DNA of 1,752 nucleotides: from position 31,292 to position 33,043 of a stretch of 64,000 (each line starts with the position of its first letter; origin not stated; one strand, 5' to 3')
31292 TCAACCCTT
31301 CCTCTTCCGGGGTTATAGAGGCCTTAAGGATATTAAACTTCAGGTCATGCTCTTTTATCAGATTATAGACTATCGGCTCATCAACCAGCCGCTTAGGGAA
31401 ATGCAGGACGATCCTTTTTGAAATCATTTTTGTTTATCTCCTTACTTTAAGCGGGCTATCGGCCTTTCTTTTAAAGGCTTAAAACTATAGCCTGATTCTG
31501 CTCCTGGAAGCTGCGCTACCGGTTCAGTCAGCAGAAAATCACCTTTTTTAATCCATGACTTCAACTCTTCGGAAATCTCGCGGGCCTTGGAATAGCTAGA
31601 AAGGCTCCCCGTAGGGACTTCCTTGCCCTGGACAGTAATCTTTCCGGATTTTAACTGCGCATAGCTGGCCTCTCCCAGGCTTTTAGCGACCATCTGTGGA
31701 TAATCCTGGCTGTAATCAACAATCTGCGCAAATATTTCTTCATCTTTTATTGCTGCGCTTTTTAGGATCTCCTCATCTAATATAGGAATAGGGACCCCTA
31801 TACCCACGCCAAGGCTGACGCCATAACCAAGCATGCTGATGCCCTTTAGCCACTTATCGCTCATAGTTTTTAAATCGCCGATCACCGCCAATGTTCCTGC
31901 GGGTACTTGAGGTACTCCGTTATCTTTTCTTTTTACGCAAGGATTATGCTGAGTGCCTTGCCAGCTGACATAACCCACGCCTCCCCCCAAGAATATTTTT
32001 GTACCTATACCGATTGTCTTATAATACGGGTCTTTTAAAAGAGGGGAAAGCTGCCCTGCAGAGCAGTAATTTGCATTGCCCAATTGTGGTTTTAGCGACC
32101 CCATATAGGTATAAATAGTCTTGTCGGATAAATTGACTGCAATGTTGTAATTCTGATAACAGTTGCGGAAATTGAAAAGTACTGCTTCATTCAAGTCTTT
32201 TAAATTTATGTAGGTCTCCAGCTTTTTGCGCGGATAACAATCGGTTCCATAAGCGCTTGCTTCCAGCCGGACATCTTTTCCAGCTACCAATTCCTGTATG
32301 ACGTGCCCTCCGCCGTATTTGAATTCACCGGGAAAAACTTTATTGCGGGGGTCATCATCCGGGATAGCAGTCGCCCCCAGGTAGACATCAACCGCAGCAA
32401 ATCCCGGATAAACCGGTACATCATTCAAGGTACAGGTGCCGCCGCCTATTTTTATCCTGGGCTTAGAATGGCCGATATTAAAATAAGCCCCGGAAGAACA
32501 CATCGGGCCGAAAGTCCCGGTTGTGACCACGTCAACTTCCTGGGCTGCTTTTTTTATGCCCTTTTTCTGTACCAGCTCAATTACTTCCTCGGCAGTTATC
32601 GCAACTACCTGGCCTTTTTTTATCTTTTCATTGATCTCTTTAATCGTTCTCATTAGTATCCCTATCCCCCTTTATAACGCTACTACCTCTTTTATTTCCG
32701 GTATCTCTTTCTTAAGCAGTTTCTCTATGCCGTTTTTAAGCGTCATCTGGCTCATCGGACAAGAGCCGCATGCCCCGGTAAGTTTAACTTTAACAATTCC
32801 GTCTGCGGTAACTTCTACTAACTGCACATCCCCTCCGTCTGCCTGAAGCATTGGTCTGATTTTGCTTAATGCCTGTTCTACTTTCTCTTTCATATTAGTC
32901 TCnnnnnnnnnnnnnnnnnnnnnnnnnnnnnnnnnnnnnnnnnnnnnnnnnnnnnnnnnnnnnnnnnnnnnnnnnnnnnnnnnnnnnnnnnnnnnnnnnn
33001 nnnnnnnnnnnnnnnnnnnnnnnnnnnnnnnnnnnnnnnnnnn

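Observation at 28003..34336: Rrf2-controlled sulfur block linking methanogen-type homocysteine synthesis with LarE-like, NifS and PurM-like genes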

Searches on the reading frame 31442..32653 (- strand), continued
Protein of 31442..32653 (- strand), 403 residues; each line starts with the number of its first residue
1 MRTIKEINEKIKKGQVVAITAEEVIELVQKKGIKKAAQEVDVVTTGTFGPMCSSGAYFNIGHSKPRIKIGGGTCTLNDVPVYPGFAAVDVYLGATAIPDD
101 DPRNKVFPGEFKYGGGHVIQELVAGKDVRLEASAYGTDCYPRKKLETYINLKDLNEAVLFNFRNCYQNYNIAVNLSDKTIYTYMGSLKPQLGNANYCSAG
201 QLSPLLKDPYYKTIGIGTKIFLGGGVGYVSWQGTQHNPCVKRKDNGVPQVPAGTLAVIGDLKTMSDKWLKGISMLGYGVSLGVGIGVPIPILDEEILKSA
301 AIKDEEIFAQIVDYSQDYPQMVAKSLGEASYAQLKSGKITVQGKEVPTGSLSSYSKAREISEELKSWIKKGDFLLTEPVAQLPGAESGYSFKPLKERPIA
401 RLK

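Call 69: search_protein_families(library=ncbifam, proteins=[L102:2590-3729:+, L102:3744-4970:+, L102:5015-5254:+, L102:8336-8884:+, L102:5258-6421:+, L102:6432-6806:+, L102:6813-7877:+], max_evalue=0.00001)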
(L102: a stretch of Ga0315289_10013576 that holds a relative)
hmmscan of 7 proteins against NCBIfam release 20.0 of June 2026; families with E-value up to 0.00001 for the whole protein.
L102:2590-3729:+ (380 aa): 47 families (the best 25 are shown)
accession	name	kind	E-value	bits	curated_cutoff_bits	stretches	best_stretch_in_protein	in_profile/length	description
NF005871.0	PRK07811.1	equivalog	2.4e-155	516.9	513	1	2-379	12-388/389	cystathionine gamma-synthase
NF005810.0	PRK07671.1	equivalog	4.5e-154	513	594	1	1-378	1-377/377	bifunctional cystathionine gamma-lyase/homocysteine desulfhydrase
NF004821.0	PRK06176.1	equivalog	2.7e-149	497.2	642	1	1-379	1-378/380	cystathionine gamma-synthase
NF005976.0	PRK08064.1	equivalog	1.4e-141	472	627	1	3-378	7-381/390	cystathionine beta-lyase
TIGR02080.1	O_succ_thio_ly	equivalog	7.7e-132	439.6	504.55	1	3-378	4-380/382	cystathionine gamma-synthase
TIGR01328.1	met_gam_lyase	equivalog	1.5e-128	429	549.7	1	1-378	2-389/391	methionine gamma-lyase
NF006095.0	PRK08247.1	equivalog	1.3e-124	415.7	585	1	3-379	6-365/369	methionine biosynthesis PLP-dependent protein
NF005263.0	PRK06767.1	equivalog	7.3e-123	410.4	617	1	2-379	5-385/392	methionine gamma-lyase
NF004876.0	PRK06234.1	subfamily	5.5e-121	404.3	666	1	2-378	8-396/400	methionine gamma-lyase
NF005695.0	PRK07503.1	equivalog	2e-120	402.2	666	1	3-379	10-396/403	methionine gamma-lyase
NF006450.0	PRK08776.1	equivalog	4.2e-120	401.2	730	1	5-380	15-391/405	O-succinylhomoserine (thiol)-lyase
NF006003.0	PRK08133.1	equivalog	4.5e-120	401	522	1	2-378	11-395/396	O-succinylhomoserine sulfhydrylase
TIGR01329.1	cysta_beta_ly_E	equivalog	5.2e-119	397.3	487.5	1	18-379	15-380/383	cystathionine beta-lyase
TIGR01326.1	OAH_OAS_sulfhy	subfamily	4.1e-118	394.7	495.1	2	2-211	1-219/418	O-acetylhomoserine aminocarboxypropyltransferase/cysteine synthase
NF043007.1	CysBLyMetC_Staph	equivalog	1.1e-117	393.2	700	1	22-379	23-374/378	cystathionine beta-lyase MetC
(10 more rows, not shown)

L102:3744-4970:+ (409 aa): 34 families (the best 25 are shown)
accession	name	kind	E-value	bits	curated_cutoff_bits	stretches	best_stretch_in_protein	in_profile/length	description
NF006050.0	PRK08197.1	equivalog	1.1e-95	320.8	303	1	2-390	4-395/406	threonine synthase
TIGR00260.1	thrC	equivalog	6.7e-87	291.8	167.1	1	56-381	1-340/340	threonine synthase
NF004170.0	PRK05638.1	equivalog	9.1e-63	212.3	421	1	7-380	2-359/442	threonine synthase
NF006205.0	PRK08329.1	equivalog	3.3e-48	164.5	358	1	7-379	2-346/347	threonine synthase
NF005035.0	PRK06450.1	equivalog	3e-43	147.9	301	1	7-379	4-337/338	threonine synthase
NF004996.0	PRK06381.1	equivalog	4.4e-40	137.6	266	1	74-375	13-317/319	threonine synthase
TIGR03844.1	cysteate_syn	equivalog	4.5e-21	75.1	324.9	1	6-380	2-383/398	cysteate synthase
TIGR01127.1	ilvA_1Cterm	equivalog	2.7e-20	72.7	378.75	1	77-378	1-287/380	threonine ammonia-lyase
NF006390.0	PRK08639.1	equivalog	9.8e-17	61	421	1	76-375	25-313/418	threonine ammonia-lyase IlvA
NF005292.0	PRK06815.1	equivalog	6.2e-16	58.3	371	1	76-359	21-293/320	threonine/serine dehydratase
NF005680.0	PRK07476.1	equivalog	1.5e-14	53.7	413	1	76-381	23-315/326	hydroxyectoine utilization dehydratase EutB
NF006674.0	PRK09224.1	subfamily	2.2e-14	53.1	577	1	74-378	23-315/508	threonine ammonia-lyase IlvA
NF040741.1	ornith_OrtB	equivalog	2.5e-14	52.6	550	1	93-247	83-246/464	2-amino-4-oxopentanoate thiolase subunit OrtB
TIGR01124.1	ilvA_2Cterm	equivalog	5.5e-14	51.6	411.3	1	74-378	15-307/499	threonine ammonia-lyase, biosynthetic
NF006389.0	PRK08638.1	equivalog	6e-14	51.7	453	1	76-382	27-320/333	bifunctional threonine ammonia-lyase/L-serine ammonia-lyase TdcB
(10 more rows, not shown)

L102:5015-5254:+ (80 aa): 0 families

L102:8336-8884:+ (183 aa): 1 family
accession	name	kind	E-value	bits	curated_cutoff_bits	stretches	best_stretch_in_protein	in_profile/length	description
NF011069.0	PRK14499.1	equivalog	8.4e-59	199.2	457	1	37-181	160-305/308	cyclic pyranopterin monophosphate synthase MoaC/MOSC-domain-containing protein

L102:5258-6421:+ (388 aa): 25 families
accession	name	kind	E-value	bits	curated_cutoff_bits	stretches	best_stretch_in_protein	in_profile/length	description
TIGR03402.1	FeS_nifS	equivalog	4.1e-183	608.4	530.75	1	4-383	1-379/379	cysteine desulfurase NifS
TIGR02006.1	IscS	equivalog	2.2e-148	494.6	643.2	1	3-384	4-388/402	IscS subfamily cysteine desulfurase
NF010611.0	PRK14012.1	equivalog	2.6e-147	491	548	1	3-384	6-389/406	IscS subfamily cysteine desulfurase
TIGR03235.1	DNA_S_dndA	equivalog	1.8e-127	425.5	480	1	5-353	1-352/353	cysteine desulfurase DndA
TIGR03403.1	nifS_epsilon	equivalog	1.8e-126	422.1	587.7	1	4-381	1-380/382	NifS family cysteine desulfurase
NF002806.0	PRK02948.1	subfamily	1.1e-107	360.3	304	1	4-376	2-374/381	IscS subfamily cysteine desulfurase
TIGR01977.1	am_tr_V_EF2568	hypoth_equivalog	1.9e-57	195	377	1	4-373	1-376/376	cysteine desulfurase family protein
TIGR01979.1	sufS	subfamily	9.3e-57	192.7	475.1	1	4-374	20-399/403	SufS family cysteine desulfurase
NF041166.1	f2_encap_cargo1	exception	9.5e-44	150.5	800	1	4-371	247-621/623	family 2A encapsulin nanocompartment cargo protein cysteine desulfurase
NF040779.1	Sec_lyase_SclA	exception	2e-41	142.2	525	1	4-374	1-377/378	selenocysteine lyase SclA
NF006791.0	PRK09295.1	equivalog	7.6e-38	130.6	661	1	4-223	25-249/406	cysteine desulfurase SufS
NF008126.0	PRK10874.1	equivalog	3.1e-32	112.2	607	1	3-217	20-237/401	cysteine desulfurase CsdA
TIGR01976.1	am_tr_V_VC1184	hypoth_equivalog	7.2e-32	111.1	352.35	1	3-217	19-234/401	cysteine desulfurase-like protein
TIGR03392.1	FeS_syn_CsdA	equivalog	2.6e-31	109.2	493.6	1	3-216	17-233/398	cysteine desulfurase CsdA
TIGR04343.1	egtE_PLP_lyase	equivalog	1.1e-22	80.3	400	1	43-249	52-260/370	ergothioneine biosynthesis PLP-dependent enzyme EgtE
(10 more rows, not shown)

L102:6432-6806:+ (125 aa): 4 families
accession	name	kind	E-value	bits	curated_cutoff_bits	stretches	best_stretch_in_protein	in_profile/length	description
TIGR03419.1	NifU_clost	equivalog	1.6e-63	212.5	187.9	1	2-120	1-119/121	Fe-S cluster assembly scaffold protein NifU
TIGR01999.1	iscU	equivalog_domain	5.9e-50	168.5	192.4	1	2-119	1-121/124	Fe-S cluster assembly scaffold IscU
TIGR02000.1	NifU_proper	equivalog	2e-45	155.4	273.3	1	2-118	4-122/290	Fe-S cluster assembly protein NifU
TIGR01994.1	SUF_scaf_2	equivalog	8.2e-24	84.2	92.5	1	1-86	4-89/137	Fe-S cluster assembly sulfur transfer protein SufU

L102:6813-7877:+ (355 aa): 13 families
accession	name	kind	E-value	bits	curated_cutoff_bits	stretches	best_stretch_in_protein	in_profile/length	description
TIGR02124.1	hypE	equivalog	1.7e-27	96.3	251.6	1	39-337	35-326/332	hydrogenase expression/formation protein HypE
TIGR01379.1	thiL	equivalog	9.7e-20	70.8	184.15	1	61-332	53-312/320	thiamine-phosphate kinase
TIGR00476.1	selD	equivalog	7.4e-16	58.2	125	1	9-271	14-264/311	selenide, water dikinase SelD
NF002098.0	PRK00943.1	equivalog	1.3e-14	53.9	299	1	9-268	20-265/347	selenide, water dikinase SelD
NF004353.0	PRK05731.2-2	equivalog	2e-12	46.9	301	1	35-332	17-295/311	thiamine-phosphate kinase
NF010705.0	PRK14105.1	equivalog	2.4e-12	46.4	291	1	89-320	103-333/345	selenide, water dikinase SelD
NF004351.0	PRK05731.1-4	equivalog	1.8e-11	43.8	324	1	29-282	32-271/321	thiamine-phosphate kinase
TIGR01736.1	FGAM_synth_II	equivalog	3.2e-09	35.6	525.75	1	50-314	434-686/718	phosphoribosylformylglycinamidine synthase subunit PurL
TIGR03267.1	methan_mark_2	hypoth_equivalog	3.4e-09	36.2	365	1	36-323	43-305/323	methanogenesis marker 2 protein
TIGR04049.1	AIR_rel_sll0787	hypoth_equivalog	1.1e-08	34.5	321.3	1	68-328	75-304/318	sll0787 family AIR synthase-like protein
NF002290.1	PRK01213.1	equivalog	1.5e-08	33.3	648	1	38-320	424-696/723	phosphoribosylformylglycinamidine synthase subunit PurL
NF004350.0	PRK05731.1-1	equivalog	1.1e-06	27.8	441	1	27-333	18-316/325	thiamine-phosphate kinase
NF038049.1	SelD_rel_HyperS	equivalog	4.1e-06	25.6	250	0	222-325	346-448/465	SelD-related putative sulfur metabolism protein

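Call 79: search_protein_families(library=pfam, proteins=[L165:996-1595:+, L107:1827-2426:+, L107:2430-3200:+, L110:8636-9094:+, L128:1904-2437:+, L154:3527-4729:+, L096:4023-4421:+, L161:7180-7767:+, L158:4693-5400:+, L127:9264-10559:+], max_evalue=0.001)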
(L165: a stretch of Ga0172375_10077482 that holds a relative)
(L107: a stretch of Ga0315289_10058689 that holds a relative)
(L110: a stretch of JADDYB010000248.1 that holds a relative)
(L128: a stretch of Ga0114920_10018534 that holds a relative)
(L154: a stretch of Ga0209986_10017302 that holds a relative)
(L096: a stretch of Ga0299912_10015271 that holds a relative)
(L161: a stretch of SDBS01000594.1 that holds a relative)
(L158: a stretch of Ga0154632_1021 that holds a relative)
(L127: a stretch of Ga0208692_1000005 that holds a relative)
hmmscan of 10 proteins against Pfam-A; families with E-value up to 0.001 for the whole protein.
L165:996-1595:+ (200 aa): 1 family
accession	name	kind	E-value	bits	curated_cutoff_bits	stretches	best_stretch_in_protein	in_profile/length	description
PF10120.14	ThiN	-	4.9e-45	153.6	25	1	13-184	2-164/165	Thiamine-phosphate synthase ThiN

L107:1827-2426:+ (200 aa): 2 families
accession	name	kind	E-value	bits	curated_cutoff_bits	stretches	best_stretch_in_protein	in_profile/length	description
PF01451.26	LMWPc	-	3.8e-22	79.5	23.2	1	77-196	1-144/144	Low molecular weight phosphotyrosine protein phosphatase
PF24460.1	DUF7575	-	4.3e-05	23.2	28.5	0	19-29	4-14/28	Domain of unknown function (DUF7575)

L107:2430-3200:+ (257 aa): 10 families
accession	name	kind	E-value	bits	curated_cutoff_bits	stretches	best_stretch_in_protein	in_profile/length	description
PF00037.32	Fer4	-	1.3e-12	47.4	21.1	1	9-31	1-23/24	4Fe-4S binding domain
PF13237.11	Fer4_10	-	1.5e-09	38.1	25.5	1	9-57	2-53/53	4Fe-4S dicluster domain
PF12837.12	Fer4_6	-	3.5e-08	33.5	25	1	9-31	2-24/24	4Fe-4S binding domain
PF12838.12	Fer4_7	-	1.6e-07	32.1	27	1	15-60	1-52/52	4Fe-4S dicluster domain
PF13187.11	Fer4_9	-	2.2e-07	31.2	27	1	15-60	1-51/52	4Fe-4S dicluster domain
PF14697.11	Fer4_21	-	6.9e-07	29.7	35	1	10-60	2-56/59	4Fe-4S dicluster domain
PF25160.1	LdpA_Fe-S-bd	-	4.5e-05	23.6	27.6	1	10-32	22-44/49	LdpA Fe-S cluster-binding domain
PF13484.11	Fer4_16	-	4.8e-05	24.5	30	0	15-34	1-20/66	4Fe-4S double cluster binding domain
PF12797.12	Fer4_2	-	9.7e-05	22.5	24.5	1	9-28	3-22/22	4Fe-4S binding domain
PF13459.11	Fer4_15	-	0.00014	23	22.4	0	9-41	1-33/66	4Fe-4S single cluster domain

L110:8636-9094:+ (153 aa): 2 families
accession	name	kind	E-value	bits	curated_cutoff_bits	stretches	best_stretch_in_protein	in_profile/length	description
PF13380.12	CoA_binding_2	-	9.5e-46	155.5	22.8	1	30-144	1-115/116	CoA binding domain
PF02629.25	CoA_binding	-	1.7e-05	25.9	22.3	1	29-113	3-92/97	CoA binding domain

L128:1904-2437:+ (178 aa): 2 families
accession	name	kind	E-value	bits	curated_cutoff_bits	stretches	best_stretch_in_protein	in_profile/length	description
PF07291.16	MauE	-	2.3e-14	54.2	27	1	19-148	6-127/128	Methylamine utilisation protein MauE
PF07681.17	DoxX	-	1.3e-07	32.6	23.6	1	23-95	7-79/85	DoxX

L154:3527-4729:+ (401 aa): 2 families
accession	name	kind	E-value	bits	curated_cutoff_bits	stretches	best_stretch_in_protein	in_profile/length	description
PF02687.27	FtsX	-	3.6e-20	72.7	25.5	1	280-393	3-119/120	FtsX-like permease C-terminal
PF12704.14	MacB_PCD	-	4e-19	70.2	27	1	26-232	4-190/207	MacB-like periplasmic core domain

L096:4023-4421:+ (133 aa): 1 family
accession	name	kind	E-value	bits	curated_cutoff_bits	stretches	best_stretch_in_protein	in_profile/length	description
PF13380.12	CoA_binding_2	-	4.8e-46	156.4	22.8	1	12-126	1-115/116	CoA binding domain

L161:7180-7767:+ (196 aa): 2 families
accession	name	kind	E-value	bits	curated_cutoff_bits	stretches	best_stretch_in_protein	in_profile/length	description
PF01596.23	Methyltransf_3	-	1.4e-25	90.3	22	1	33-196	24-204/204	O-methyltransferase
PF13578.12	Methyltransf_24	-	3.4e-12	47.6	26.3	1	58-159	1-105/105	Methyltransferase domain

L158:4693-5400:+ (236 aa): 5 families
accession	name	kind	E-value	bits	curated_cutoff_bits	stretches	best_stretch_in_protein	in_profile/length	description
PF00005.33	ABC_tran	-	6.4e-26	92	25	1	23-165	7-135/137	ABC transporter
PF13304.12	AAA_21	-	3.7e-11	44.1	27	1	29-48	1-20/304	AAA domain, putative AbiEii toxin, Type IV TA system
PF02463.25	SMC_N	-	2.4e-06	27.6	40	1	24-204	21-205/220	RecF/RecN/SMC N terminal domain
PF13175.12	AAA_15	-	2.6e-06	27.8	32.1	1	26-48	22-44/374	AAA ATPase domain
PF13476.12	AAA_23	-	0.00052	21.1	27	1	26-48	18-40/201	AAA domain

L127:9264-10559:+ (432 aa): 3 families
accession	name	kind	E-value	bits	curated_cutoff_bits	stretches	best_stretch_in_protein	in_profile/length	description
PF12544.13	LAM_C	-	6.4e-23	81.7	26.7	1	348-407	1-60/127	Lysine-2,3-aminomutase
PF04055.27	Radical_SAM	-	9.6e-18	65.3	29.5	1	155-307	1-161/166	Radical SAM superfamily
PF13353.11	Fer4_12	-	1.2e-06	29.3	22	1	157-229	11-82/137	4Fe-4S single cluster domain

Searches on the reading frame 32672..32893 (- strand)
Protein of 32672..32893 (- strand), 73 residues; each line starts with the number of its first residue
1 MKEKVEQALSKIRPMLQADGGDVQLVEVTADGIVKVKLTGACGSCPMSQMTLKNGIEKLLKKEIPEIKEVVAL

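Call 3: search_protein_families(library=pfam, proteins=[window:32672-32893:-])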
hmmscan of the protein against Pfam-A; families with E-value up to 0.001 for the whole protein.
window:32672-32893:- (73 aa): 1 family
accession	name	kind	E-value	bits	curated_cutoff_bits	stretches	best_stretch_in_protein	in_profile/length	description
PF01106.22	NifU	-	6.6e-31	106.7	27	1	5-71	1-67/67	NifU-like domain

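Call 4: search_protein_families(library=ncbifam, proteins=[window:32672-32893:-])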
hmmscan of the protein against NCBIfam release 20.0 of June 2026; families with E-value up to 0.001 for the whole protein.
window:32672-32893:- (73 aa): 3 families
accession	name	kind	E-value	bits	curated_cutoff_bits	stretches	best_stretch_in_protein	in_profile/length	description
TIGR02000.1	NifU_proper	equivalog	3.1e-17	62.9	273.3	1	3-72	222-289/290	Fe-S cluster assembly protein NifU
TIGR03341.1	YhgI_GntY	equivalog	1.2e-16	61.1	269.35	1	2-71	107-177/190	Fe-S biogenesis protein NfuA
NF008392.0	PRK11190.1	equivalog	6.3e-14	52.3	268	1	2-70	108-178/192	Fe-S biogenesis protein NfuA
